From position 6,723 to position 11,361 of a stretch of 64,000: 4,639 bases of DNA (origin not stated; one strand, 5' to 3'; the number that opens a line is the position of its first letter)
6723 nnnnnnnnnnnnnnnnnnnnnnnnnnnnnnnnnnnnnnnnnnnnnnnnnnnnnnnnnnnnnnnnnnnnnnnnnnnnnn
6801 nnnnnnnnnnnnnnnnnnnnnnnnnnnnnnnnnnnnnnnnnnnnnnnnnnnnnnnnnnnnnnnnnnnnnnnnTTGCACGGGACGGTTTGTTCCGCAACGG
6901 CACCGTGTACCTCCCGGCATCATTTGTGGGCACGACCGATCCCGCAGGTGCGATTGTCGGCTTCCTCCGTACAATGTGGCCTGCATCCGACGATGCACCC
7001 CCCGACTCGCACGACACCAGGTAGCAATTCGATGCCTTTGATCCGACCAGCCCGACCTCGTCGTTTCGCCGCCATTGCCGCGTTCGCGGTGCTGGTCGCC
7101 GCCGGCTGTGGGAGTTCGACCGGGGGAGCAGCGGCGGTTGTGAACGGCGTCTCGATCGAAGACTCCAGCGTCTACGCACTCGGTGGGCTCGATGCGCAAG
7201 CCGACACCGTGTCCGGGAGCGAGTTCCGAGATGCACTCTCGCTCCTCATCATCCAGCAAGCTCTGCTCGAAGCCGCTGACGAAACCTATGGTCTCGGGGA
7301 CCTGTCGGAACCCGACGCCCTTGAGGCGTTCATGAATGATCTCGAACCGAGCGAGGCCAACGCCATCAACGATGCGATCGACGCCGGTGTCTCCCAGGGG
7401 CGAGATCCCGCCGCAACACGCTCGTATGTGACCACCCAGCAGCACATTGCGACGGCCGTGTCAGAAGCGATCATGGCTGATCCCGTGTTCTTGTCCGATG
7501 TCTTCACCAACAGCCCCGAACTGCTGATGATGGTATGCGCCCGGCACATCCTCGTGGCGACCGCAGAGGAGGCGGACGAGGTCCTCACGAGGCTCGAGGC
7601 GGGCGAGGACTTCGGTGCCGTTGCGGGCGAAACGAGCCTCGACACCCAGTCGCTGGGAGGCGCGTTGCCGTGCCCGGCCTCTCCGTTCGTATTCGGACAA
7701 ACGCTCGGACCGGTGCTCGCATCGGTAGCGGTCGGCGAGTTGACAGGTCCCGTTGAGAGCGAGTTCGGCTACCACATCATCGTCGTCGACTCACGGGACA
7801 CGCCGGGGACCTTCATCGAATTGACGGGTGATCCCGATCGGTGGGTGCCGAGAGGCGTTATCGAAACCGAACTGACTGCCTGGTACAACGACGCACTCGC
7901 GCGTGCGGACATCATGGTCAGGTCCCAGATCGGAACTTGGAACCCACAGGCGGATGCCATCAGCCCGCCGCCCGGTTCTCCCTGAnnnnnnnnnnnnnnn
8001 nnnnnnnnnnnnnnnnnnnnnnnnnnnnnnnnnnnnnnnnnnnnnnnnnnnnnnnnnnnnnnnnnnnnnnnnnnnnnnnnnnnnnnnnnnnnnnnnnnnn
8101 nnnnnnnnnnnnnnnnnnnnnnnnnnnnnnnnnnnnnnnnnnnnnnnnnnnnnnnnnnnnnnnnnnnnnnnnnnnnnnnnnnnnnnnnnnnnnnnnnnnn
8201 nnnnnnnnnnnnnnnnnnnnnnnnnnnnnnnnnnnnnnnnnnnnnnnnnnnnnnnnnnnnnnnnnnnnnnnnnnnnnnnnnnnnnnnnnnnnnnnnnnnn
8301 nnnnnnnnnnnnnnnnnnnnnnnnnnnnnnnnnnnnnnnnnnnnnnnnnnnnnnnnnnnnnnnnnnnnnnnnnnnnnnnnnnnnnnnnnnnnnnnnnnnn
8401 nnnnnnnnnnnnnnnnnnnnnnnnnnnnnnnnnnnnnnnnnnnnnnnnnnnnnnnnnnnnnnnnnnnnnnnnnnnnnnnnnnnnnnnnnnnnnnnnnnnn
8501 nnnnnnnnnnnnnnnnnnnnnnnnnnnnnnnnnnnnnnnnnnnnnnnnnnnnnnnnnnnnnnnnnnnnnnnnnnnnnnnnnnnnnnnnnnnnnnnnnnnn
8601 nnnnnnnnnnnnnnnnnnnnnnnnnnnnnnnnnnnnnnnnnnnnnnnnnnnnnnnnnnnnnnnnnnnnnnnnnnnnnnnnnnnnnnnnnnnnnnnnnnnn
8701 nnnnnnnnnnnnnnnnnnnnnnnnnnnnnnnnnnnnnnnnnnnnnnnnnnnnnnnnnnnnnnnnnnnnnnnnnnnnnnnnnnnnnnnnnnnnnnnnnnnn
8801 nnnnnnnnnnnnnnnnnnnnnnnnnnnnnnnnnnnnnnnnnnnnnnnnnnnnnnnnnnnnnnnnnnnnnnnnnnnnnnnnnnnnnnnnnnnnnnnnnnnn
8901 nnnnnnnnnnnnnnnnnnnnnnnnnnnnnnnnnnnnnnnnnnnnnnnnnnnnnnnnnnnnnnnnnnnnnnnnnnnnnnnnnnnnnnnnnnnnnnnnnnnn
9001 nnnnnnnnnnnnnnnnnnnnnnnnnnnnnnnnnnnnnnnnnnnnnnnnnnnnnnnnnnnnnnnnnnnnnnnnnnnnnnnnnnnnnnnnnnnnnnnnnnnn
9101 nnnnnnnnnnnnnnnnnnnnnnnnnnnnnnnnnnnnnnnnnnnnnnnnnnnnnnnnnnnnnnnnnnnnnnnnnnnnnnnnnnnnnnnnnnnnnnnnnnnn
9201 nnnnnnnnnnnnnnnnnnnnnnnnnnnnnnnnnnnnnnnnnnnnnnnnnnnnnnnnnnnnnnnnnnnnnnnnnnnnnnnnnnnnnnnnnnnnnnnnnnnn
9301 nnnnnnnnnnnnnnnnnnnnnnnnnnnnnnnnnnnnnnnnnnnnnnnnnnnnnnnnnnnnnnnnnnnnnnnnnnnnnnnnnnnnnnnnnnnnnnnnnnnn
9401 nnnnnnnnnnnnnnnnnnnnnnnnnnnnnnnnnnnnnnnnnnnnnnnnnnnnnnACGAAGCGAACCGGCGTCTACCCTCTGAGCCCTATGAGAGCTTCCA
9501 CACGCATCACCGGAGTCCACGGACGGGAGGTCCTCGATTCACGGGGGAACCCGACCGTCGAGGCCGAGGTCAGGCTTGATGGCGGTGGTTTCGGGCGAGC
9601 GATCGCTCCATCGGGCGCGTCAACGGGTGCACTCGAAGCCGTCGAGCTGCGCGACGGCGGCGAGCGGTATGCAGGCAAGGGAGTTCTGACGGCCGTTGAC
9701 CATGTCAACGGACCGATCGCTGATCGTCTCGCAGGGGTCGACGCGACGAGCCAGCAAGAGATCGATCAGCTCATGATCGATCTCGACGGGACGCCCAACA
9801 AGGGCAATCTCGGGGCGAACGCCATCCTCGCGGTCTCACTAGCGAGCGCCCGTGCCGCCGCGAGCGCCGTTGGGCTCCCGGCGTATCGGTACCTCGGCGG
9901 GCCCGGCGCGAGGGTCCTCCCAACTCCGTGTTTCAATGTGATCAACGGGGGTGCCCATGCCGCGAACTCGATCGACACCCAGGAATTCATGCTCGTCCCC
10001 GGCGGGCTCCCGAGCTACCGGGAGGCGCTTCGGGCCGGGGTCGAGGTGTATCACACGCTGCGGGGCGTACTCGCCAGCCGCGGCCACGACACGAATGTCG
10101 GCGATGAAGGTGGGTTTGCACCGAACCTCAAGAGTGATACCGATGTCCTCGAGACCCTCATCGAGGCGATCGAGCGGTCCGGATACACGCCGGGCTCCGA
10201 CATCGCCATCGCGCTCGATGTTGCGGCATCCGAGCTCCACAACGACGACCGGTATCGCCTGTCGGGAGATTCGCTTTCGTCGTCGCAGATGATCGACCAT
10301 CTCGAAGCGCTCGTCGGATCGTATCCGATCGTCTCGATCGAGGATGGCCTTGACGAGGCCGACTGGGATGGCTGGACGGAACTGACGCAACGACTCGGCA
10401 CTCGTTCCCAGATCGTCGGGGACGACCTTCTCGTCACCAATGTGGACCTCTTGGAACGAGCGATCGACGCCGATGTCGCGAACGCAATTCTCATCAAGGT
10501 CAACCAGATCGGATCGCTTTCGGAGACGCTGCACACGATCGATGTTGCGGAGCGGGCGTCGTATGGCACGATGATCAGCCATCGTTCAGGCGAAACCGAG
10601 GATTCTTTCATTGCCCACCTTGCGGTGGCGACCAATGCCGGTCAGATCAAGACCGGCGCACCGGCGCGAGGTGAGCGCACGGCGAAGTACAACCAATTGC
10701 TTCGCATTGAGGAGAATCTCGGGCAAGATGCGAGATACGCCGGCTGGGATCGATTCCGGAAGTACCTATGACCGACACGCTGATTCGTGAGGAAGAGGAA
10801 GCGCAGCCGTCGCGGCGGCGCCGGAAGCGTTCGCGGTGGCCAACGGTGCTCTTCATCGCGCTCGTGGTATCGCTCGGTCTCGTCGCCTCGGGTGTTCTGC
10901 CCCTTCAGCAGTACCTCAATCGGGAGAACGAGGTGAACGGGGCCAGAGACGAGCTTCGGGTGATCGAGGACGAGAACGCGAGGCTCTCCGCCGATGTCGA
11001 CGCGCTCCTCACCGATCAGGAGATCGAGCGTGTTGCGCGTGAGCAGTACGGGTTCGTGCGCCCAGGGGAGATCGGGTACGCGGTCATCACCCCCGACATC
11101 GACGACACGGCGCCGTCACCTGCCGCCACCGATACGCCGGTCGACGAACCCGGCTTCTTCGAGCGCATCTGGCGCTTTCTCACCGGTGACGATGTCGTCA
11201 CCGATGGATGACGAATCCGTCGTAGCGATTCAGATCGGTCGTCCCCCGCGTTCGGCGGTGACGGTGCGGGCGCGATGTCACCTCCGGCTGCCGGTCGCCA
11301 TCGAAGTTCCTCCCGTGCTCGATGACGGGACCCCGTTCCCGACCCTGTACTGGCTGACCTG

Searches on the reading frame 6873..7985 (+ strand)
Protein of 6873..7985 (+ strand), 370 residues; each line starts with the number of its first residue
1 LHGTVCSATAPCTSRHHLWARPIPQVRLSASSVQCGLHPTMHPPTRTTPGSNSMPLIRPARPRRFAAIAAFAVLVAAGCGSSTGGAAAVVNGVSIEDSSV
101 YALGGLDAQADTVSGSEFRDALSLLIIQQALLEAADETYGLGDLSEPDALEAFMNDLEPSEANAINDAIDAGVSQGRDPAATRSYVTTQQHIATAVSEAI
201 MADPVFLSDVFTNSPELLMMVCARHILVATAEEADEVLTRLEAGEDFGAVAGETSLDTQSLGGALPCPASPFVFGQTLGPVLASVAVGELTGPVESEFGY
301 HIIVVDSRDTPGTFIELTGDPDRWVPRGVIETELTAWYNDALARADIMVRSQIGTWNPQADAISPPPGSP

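Call 36: search_protein_families(library=pfam, proteins=[window:6873-7985:+], max_evalue=0.01)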
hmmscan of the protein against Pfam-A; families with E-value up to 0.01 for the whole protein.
window:6873-7985:+ (370 aa): 3 families
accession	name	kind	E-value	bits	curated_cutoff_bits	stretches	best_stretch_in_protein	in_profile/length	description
PF00639.27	Rotamase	-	4.6e-09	37.6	21.7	1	229-306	17-96/97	PPIC-type PPIASE domain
PF13616.12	Rotamase_3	-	8.5e-08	33.2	22.5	1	231-306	37-113/116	PPIC-type PPIASE domain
PF13145.12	Rotamase_2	-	5.3e-05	24.5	27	1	228-309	30-109/121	PPIC-type PPIASE domain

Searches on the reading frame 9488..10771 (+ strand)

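Call 36: search_protein_families(library=pfam, proteins=[window:9488-10771:+], max_evalue=0.01)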
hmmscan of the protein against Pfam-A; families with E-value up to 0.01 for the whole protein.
window:9488-10771:+ (427 aa): 4 families
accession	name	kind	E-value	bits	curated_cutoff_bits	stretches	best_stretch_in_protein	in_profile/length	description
PF00113.28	Enolase_C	-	2.2e-119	398.6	21.5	1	142-423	2-293/296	Enolase, C-terminal TIM barrel domain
PF03952.21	Enolase_N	-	3.2e-55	186.3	35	1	7-136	1-131/131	Enolase, N-terminal domain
PF13378.12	MR_MLE_C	-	1e-05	25.8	29.4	1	264-384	56-173/219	Enolase C-terminal domain-like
PF07476.17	MAAL_C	-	0.00054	19.6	27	1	297-387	127-221/249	Methylaspartate ammonia-lyase C-terminus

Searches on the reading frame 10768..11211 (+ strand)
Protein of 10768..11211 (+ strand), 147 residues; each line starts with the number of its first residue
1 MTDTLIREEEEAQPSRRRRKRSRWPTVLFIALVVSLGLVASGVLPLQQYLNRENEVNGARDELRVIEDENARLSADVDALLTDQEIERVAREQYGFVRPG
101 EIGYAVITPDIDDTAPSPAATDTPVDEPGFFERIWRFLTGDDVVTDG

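Call 35: search_protein_families(library=pfam, proteins=[window:10768-11211:+], max_evalue=0.01)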
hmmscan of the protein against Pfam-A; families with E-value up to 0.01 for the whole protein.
window:10768-11211:+ (147 aa): 2 families
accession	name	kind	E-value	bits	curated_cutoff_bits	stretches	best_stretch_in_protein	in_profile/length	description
PF04977.20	DivIC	-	3.1e-12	46.6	28.9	1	38-108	8-79/80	Septum formation initiator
PF22988.2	PWWP_KDM3B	-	0.0023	18.6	27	1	4-72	6-74/98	Lysine-specific demethylase 3B, PWWP domain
